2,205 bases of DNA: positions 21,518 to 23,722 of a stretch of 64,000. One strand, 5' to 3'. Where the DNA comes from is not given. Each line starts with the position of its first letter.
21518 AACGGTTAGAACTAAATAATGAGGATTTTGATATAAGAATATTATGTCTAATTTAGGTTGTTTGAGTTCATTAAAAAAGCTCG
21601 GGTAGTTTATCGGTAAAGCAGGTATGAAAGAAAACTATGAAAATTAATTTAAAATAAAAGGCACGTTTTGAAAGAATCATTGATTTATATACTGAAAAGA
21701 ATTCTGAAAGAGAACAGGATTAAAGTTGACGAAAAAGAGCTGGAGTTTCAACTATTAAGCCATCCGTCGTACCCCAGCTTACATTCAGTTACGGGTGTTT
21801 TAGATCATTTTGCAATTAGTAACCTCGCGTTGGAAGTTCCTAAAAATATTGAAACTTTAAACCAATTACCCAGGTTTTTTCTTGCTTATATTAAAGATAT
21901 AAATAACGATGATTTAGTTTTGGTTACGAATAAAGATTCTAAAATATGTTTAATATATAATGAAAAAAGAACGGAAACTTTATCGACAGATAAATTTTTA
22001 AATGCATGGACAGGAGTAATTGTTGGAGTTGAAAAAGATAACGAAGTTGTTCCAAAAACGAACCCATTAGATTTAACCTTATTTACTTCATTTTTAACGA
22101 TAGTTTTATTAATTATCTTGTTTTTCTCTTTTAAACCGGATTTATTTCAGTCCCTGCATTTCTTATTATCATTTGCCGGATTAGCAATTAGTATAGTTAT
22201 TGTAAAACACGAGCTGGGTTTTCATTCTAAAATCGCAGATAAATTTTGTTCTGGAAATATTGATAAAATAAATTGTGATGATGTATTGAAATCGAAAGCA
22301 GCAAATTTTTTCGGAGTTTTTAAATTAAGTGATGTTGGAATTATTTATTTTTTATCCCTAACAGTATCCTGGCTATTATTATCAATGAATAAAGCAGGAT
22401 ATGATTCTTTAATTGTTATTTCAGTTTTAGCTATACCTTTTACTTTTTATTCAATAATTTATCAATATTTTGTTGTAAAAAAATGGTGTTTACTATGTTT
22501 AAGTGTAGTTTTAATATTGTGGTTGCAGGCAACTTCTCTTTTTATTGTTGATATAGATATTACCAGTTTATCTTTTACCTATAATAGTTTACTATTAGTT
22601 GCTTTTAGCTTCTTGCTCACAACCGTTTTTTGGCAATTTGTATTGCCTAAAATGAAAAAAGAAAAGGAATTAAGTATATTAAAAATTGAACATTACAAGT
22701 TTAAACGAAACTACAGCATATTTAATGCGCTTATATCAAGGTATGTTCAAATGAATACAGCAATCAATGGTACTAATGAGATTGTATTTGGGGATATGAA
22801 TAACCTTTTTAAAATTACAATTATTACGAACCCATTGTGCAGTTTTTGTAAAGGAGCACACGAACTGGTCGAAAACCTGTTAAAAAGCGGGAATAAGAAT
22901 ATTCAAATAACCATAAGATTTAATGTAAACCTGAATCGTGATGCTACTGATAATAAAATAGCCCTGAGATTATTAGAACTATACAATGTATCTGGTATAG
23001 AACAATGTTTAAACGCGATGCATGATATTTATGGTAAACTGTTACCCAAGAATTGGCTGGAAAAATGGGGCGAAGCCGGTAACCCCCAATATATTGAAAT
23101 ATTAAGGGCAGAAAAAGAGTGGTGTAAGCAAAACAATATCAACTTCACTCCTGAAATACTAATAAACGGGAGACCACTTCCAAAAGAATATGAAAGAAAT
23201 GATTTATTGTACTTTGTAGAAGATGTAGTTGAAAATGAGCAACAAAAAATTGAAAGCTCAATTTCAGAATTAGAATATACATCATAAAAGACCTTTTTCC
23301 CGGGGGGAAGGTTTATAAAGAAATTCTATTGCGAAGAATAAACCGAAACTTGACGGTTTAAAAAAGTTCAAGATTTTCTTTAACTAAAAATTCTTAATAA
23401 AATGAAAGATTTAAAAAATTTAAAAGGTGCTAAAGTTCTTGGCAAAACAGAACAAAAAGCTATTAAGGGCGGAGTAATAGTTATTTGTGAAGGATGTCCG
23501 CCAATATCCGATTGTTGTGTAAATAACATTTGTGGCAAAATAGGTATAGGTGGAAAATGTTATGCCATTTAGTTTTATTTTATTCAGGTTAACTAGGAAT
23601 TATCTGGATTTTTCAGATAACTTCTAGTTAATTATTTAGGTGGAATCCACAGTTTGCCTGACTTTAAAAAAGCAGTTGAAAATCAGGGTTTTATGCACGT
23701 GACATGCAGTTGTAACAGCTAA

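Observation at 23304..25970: Array of four unannotated GG-leader, Cys-rich bacteriocin-like cassettes with conserved leaders and hypervariable cores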

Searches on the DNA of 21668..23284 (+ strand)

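Call 83: search_rna_families(source=L010, start=8960, end=9065, threshold=evalue, max_evalue=10)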
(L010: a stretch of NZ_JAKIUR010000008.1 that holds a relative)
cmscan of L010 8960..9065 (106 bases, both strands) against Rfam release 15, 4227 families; matches with E-value up to 10: 2.
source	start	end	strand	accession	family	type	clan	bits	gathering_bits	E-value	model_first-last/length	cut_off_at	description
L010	8960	9051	+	RF00438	SNORA33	Gene; snRNA; snoRNA; HACA-box;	-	13.9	74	5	31-130/130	5'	Small nucleolar RNA SNORA33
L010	9021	9065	+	RF02933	ARRPOF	Gene; sRNA;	-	11.4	127.2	0.54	1-45/256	3'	ARRPOF RNA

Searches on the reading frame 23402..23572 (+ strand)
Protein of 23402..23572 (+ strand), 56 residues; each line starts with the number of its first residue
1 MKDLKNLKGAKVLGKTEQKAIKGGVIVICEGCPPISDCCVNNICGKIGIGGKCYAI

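Call 4: search_protein_families(library=ncbifam, proteins=[window:23402-23572:+], max_evalue=1)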
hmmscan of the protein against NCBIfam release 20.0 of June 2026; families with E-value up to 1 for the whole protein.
window:23402-23572:+ (56 aa): 1 family
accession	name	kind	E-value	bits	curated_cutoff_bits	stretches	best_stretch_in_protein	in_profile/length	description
NF047798.1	leader_Chryseo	domain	0.24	11.6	23.5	0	15-24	9-18/18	bacteriocin-like protein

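Call 6: search_protein_families(library=pfam, proteins=[window:23402-23572:+], max_evalue=10)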
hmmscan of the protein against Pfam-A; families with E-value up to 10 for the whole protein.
window:23402-23572:+ (56 aa): 0 families

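Call 13: find_homologous_proteins(query=A2, max_evalue=0.01)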
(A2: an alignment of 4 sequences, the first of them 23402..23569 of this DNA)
Query A2 (4 sequences) (56 aa, profile of the alignment): 45 proteins with E <= 0.01 among 45 candidates.
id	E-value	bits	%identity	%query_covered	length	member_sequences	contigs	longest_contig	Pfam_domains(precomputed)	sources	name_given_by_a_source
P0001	9.1e-25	104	53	79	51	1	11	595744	-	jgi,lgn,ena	-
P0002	3.4e-24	102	51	84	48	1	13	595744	-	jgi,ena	-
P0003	2.7e-23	99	76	45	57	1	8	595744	-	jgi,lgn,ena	-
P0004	3.1e-20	90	83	43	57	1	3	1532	-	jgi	-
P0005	6.1e-20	89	67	59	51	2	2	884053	-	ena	-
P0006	2.5e-19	87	98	100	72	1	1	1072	-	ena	-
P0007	1.4e-18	84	63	73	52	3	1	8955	-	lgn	-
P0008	3.4e-18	83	56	98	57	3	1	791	-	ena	-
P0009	9.4e-18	82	58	79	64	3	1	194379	-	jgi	jgi:hypothetical protein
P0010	1.9e-17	81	57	79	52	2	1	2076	-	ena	-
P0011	2.5e-17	80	57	84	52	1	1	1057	-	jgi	-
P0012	3.9e-17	80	57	71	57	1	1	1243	-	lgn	-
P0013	4.2e-17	80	57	68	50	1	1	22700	-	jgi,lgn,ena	-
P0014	6.0e-17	79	53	98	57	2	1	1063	-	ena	-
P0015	9.8e-17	78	51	98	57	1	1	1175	-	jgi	jgi:hypothetical protein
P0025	1.8e-14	71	88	43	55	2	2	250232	-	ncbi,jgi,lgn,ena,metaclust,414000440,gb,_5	metaclust:\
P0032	4.0e-13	67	57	79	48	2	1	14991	-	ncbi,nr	ncbi:MAG: hypothetical protein GQ564_15225 [Bacteroidales bacterium]|nr:hypothetical protein [Bacter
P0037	4.8e-12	63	75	43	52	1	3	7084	-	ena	-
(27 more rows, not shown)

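Call 16: find_encoding_contigs(protein=P0005, flank=10000, max_places=3)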
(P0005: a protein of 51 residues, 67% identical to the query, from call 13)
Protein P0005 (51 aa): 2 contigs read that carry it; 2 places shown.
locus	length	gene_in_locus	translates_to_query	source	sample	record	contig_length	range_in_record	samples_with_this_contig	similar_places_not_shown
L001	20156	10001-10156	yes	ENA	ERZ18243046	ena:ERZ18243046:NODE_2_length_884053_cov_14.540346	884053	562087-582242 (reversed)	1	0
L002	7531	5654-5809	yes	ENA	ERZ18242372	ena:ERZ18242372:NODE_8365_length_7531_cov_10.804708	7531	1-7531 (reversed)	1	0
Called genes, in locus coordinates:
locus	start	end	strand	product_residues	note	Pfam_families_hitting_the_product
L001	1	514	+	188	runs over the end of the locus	PF04542:Sigma70_r2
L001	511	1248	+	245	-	PF07719:TPR_2 (faint), PF13432:TPR_16 (faint), PF14559:TPR_19 (weak)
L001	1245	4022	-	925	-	PF24885:TPR_NPHP3 (weak), PF00515:TPR_1 (faint), PF07719:TPR_2 (faint), PF13176:TPR_7 (faint), PF13181:TPR_8 (faint), PF13424:TPR_12 (weak), PF13424:TPR_12, PF12770:CHAT, +2 more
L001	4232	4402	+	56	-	-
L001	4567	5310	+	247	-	PF07719:TPR_2 (faint), PF13432:TPR_16 (faint), PF14559:TPR_19 (faint)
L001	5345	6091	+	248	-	PF00512:HisKA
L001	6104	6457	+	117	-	PF04397:LytTR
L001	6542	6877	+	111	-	PF04397:LytTR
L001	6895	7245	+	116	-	PF04397:LytTR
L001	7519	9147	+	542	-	PF07884:VKOR, PF13462:Thioredoxin_4 (faint)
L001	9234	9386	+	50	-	-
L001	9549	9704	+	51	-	-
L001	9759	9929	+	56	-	-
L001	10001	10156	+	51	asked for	-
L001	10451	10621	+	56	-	PF28317:Lant_leader_dom (weak)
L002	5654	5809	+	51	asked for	-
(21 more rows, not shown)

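Call 17: find_encoding_contigs(protein=P0009, flank=10000, max_places=3)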
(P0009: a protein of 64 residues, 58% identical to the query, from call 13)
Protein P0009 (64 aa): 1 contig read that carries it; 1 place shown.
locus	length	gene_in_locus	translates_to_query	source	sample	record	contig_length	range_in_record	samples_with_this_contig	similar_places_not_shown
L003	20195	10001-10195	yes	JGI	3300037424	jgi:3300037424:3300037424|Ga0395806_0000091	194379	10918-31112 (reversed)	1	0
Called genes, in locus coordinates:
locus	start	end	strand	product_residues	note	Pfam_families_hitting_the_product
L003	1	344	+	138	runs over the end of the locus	-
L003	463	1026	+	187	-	PF04542:Sigma70_r2 (weak)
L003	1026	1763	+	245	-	PF07719:TPR_2 (faint), PF14853:Fis1_TPR_C (faint), PF13174:TPR_6 (faint), PF14559:TPR_19 (faint)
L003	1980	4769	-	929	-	PF24885:TPR_NPHP3 (faint), PF07719:TPR_2 (faint), PF13424:TPR_12, PF00515:TPR_1 (weak), PF13424:TPR_12, PF13374:TPR_10 (weak), PF13424:TPR_12, PF12770:CHAT, +6 more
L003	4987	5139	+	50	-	-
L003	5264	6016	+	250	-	PF14559:TPR_19 (faint)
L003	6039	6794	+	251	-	PF00512:HisKA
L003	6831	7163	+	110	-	PF04397:LytTR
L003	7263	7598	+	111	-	PF04397:LytTR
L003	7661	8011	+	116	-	PF04397:LytTR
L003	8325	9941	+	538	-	PF03412:Peptidase_C39 (weak), PF07884:VKOR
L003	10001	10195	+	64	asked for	-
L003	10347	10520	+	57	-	-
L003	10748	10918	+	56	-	-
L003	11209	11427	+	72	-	-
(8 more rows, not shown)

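Call 18: find_encoding_contigs(protein=P0025, flank=10000, max_places=3)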
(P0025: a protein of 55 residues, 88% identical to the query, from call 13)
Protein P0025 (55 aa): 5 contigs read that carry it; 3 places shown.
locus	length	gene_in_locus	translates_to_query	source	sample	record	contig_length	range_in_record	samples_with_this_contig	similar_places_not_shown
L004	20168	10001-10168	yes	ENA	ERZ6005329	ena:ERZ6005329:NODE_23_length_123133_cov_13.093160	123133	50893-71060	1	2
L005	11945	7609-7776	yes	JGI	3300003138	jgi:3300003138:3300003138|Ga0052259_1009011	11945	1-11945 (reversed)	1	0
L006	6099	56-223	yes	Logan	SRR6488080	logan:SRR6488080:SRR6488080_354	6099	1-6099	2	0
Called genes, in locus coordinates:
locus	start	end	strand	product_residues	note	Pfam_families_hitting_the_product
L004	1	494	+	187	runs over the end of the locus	PF04542:Sigma70_r2 (weak)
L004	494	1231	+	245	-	PF07719:TPR_2 (faint), PF14559:TPR_19 (faint)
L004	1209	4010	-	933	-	PF24885:TPR_NPHP3 (faint), PF07719:TPR_2 (faint), PF13181:TPR_8 (faint), PF13424:TPR_12 (weak), PF13424:TPR_12, PF00515:TPR_1 (weak), PF13424:TPR_12, PF12770:CHAT, +3 more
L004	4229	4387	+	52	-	-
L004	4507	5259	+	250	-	PF07719:TPR_2 (faint), PF14559:TPR_19 (faint), PF13174:TPR_6 (faint)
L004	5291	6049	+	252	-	PF00512:HisKA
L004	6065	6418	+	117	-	PF04397:LytTR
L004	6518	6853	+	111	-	PF04397:LytTR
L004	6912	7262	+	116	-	PF04397:LytTR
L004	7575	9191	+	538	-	PF03412:Peptidase_C39 (weak), PF07884:VKOR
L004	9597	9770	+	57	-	-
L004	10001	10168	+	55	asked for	-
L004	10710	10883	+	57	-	-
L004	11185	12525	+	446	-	PF04055:Radical_SAM, PF13353:Fer4_12, PF13186:SPASM (faint)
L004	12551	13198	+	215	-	PF02517:Rce1-like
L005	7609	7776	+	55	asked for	-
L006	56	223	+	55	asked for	-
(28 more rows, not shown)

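Call 39: find_encoding_contigs(protein=P0013, flank=10000, max_places=2)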
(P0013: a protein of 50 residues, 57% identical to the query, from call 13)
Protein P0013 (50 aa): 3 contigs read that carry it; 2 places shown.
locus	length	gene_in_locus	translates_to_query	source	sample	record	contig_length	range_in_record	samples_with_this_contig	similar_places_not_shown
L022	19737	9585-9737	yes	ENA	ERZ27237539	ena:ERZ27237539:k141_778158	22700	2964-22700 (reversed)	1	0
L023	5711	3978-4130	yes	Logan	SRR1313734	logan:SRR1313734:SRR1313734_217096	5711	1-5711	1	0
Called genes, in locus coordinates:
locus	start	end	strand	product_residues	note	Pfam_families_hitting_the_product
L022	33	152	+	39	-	-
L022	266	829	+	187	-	PF04542:Sigma70_r2 (weak)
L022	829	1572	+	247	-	-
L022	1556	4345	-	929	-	PF13431:TPR_17 (faint), PF07719:TPR_2 (faint), PF13181:TPR_8 (faint), PF24885:TPR_NPHP3 (weak), PF13424:TPR_12, PF00515:TPR_1 (weak), PF13424:TPR_12 (weak), PF12770:CHAT, +2 more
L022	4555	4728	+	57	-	-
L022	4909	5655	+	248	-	PF07719:TPR_2 (faint), PF13174:TPR_6 (faint), PF14559:TPR_19 (faint)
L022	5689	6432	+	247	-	PF00512:HisKA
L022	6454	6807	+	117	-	PF04397:LytTR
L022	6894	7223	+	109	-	PF04397:LytTR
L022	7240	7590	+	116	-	PF04397:LytTR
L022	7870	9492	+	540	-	PF07884:VKOR, PF13462:Thioredoxin_4 (faint)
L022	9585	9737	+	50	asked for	-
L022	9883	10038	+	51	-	-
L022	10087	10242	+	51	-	-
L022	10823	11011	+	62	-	-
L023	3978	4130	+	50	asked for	-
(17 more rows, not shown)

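Call 40: find_encoding_contigs(protein=P0032, flank=10000, max_places=2)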
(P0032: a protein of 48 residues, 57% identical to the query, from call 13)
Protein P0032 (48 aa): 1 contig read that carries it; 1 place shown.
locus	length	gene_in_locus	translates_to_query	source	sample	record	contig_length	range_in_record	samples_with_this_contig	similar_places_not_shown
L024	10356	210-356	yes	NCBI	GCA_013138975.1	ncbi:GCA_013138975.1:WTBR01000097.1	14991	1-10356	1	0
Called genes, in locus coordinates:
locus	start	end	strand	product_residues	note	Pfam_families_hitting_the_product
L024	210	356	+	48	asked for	-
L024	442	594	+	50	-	-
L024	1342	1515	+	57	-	-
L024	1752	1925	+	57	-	-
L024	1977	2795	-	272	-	-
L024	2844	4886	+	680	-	PF00515:TPR_1 (faint), PF07719:TPR_2 (faint), PF10952:DUF2753 (faint), PF13176:TPR_7 (faint), PF24885:TPR_NPHP3 (weak), PF13424:TPR_12, PF07730:HisKA_3, PF02518:HATPase_c, +2 more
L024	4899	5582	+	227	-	PF00072:Response_reg, PF00196:GerE, PF08281:Sigma70_r4_2 (weak), PF13384:HTH_23 (weak)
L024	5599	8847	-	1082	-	PF00515:TPR_1, PF13424:TPR_12, PF17874:TPR_MalT, PF00515:TPR_1, PF13374:TPR_10, PF13424:TPR_12, PF24885:TPR_NPHP3, PF13424:TPR_12, +17 more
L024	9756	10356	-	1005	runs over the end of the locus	PF24885:TPR_NPHP3 (weak), PF13424:TPR_12 (weak), PF13424:TPR_12, PF00515:TPR_1, PF13424:TPR_12, PF13374:TPR_10, PF13424:TPR_12, PF12770:CHAT, +11 more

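Call 41: find_encoding_contigs(protein=P0007, flank=10000, max_places=2)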
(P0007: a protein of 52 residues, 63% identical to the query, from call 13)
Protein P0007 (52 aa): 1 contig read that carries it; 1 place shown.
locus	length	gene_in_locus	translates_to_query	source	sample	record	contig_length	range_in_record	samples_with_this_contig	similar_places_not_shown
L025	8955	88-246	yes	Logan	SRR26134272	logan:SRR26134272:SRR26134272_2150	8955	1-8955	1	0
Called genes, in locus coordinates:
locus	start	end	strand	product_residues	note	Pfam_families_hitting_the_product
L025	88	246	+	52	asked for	-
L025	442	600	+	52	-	-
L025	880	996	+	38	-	-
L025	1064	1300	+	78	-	PF28317:Lant_leader_dom (weak)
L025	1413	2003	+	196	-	PF05147:LANC_like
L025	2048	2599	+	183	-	PF05147:LANC_like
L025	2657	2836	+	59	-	PF28317:Lant_leader_dom (weak)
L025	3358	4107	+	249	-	-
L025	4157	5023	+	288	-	-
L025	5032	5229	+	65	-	-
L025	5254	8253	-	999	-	PF13424:TPR_12, PF13374:TPR_10, PF13424:TPR_12, PF13424:TPR_12, PF13374:TPR_10, PF13424:TPR_12, PF24885:TPR_NPHP3, PF12770:CHAT, +12 more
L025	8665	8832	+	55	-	PF28317:Lant_leader_dom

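Call 42: find_encoding_contigs(protein=P0037, flank=10000, max_places=2)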
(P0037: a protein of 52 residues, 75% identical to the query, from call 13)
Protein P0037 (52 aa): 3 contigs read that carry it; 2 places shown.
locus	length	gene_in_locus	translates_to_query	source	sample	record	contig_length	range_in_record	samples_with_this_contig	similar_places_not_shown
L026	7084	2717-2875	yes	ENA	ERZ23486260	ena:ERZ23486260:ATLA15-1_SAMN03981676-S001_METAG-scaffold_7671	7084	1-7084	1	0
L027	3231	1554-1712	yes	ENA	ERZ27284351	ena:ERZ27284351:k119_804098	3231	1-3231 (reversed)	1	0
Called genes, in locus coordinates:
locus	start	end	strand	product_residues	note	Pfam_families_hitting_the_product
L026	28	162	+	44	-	PF28317:Lant_leader_dom (weak)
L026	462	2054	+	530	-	-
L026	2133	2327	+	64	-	-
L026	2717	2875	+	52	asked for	-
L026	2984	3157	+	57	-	-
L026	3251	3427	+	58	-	-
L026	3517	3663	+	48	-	-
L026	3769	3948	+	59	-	-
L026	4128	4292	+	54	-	-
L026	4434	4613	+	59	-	-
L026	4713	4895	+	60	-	-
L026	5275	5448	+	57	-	-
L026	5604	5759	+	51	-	-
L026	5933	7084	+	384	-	?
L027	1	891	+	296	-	?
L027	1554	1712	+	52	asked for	-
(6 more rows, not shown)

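Call 65: predict_structure(alignment_id=A7)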
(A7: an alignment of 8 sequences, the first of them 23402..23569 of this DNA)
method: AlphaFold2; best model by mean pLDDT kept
length: 56 residues; sequences in the alignment: 8
mean_pLDDT: 60.0   pTM: 0.31
mean pLDDT of the five models: 60.0, 58.9, 58.5, 57.8, 55.2
residues with pLDDT >= 90: 0; 70-90: 14; 50-70: 33; < 50: 9
segments of 3 or more residues with pLDDT < 50: 22-27
pLDDT, mean of each block of 10 residues (from residue 1): 50 54 49 67 73 71
secondary structure, 60 per line:
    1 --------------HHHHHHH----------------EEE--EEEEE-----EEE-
elements in order: H15-21 E38-40 E43-47 E53-55

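Call 69: search_solved_structures(query=A7, max_evalue=10)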
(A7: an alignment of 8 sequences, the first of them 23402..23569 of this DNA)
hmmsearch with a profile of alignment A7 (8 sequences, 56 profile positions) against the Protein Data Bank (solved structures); distinct sequences matched with E-value up to 10: 3.
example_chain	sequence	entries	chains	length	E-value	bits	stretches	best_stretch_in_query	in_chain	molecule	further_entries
8f2f_A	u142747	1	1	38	0.072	16.5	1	29-55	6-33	Neurotoxin lambda-MeuTx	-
8g4y_B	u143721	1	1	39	0.57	13.6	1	29-47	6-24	MK1-3.6.10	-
3drf_A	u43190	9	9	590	2.3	11.7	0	2-15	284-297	Oligopeptide-binding protein oppA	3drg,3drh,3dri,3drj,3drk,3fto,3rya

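Call 70: fold_search(model_id=the predicted structure, library=pdb)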
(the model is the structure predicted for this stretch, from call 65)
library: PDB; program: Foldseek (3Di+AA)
matches with E <= 10: 0; with E <= 0.001: 0
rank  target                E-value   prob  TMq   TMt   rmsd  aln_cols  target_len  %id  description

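Call 89: find_encoding_contigs(protein=P0001, flank=4000, max_places=8)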
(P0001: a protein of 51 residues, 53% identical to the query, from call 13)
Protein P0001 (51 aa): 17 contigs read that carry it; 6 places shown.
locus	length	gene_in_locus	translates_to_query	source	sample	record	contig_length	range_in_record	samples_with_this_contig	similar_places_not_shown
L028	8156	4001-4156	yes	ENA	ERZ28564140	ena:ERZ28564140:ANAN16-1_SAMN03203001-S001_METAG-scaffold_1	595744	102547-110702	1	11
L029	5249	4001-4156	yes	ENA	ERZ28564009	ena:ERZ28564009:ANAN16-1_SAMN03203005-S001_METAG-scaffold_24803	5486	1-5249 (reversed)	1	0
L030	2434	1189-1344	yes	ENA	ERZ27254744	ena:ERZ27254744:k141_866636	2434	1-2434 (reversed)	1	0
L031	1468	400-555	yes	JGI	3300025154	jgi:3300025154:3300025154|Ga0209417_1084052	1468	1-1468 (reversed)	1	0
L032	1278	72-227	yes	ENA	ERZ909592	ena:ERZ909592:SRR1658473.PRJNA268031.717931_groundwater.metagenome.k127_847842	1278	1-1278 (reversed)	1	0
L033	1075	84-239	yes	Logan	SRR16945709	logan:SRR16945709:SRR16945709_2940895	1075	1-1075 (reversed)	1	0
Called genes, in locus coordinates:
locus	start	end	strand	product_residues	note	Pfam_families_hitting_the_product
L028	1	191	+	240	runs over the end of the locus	PF00512:HisKA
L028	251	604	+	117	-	PF04397:LytTR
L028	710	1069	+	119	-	PF04397:LytTR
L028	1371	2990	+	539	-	PF07884:VKOR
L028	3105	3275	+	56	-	-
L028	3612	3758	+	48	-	-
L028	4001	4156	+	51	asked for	-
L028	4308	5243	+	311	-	-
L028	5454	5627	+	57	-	-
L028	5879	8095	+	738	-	PF03412:Peptidase_C39, PF13401:AAA_22 (faint), PF00664:ABC_membrane, PF00005:ABC_tran, PF02463:SMC_N (weak)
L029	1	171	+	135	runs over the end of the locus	?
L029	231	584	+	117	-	PF04397:LytTR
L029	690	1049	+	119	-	PF04397:LytTR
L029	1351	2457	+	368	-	-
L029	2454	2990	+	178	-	-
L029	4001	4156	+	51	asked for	-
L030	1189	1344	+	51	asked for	-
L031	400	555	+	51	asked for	-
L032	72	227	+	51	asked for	-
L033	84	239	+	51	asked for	-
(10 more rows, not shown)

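Call 93: search_protein_representatives(alignment_id=A9)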
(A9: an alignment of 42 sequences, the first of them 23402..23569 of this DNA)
Query: 42 sequences, 52 profile positions. Proteins with E-value up to 0.001 (for the whole library): 966; up to 1e-10: 95; up to 1e-30: 0. The best 150 are listed.
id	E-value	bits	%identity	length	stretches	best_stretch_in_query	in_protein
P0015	8.3e-21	90.0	-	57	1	1-51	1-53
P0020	7.4e-19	83.7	-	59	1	1-50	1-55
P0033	4.0e-18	81.4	-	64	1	1-51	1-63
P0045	6.7e-18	80.7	-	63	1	1-50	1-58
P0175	4.2e-17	78.1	-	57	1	1-48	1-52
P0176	5.5e-17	77.7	-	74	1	1-49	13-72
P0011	6.0e-17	77.6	-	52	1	1-47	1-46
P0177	3.5e-16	75.2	-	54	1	1-48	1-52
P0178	5.5e-16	74.5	-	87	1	1-48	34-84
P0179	6.0e-16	74.4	-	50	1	1-48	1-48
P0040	9.1e-16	73.8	-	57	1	1-50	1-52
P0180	1.4e-15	73.2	-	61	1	1-48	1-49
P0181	3.7e-15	71.9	-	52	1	1-50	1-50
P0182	3.9e-15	71.8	-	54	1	1-47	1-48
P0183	8.6e-15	70.7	-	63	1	1-47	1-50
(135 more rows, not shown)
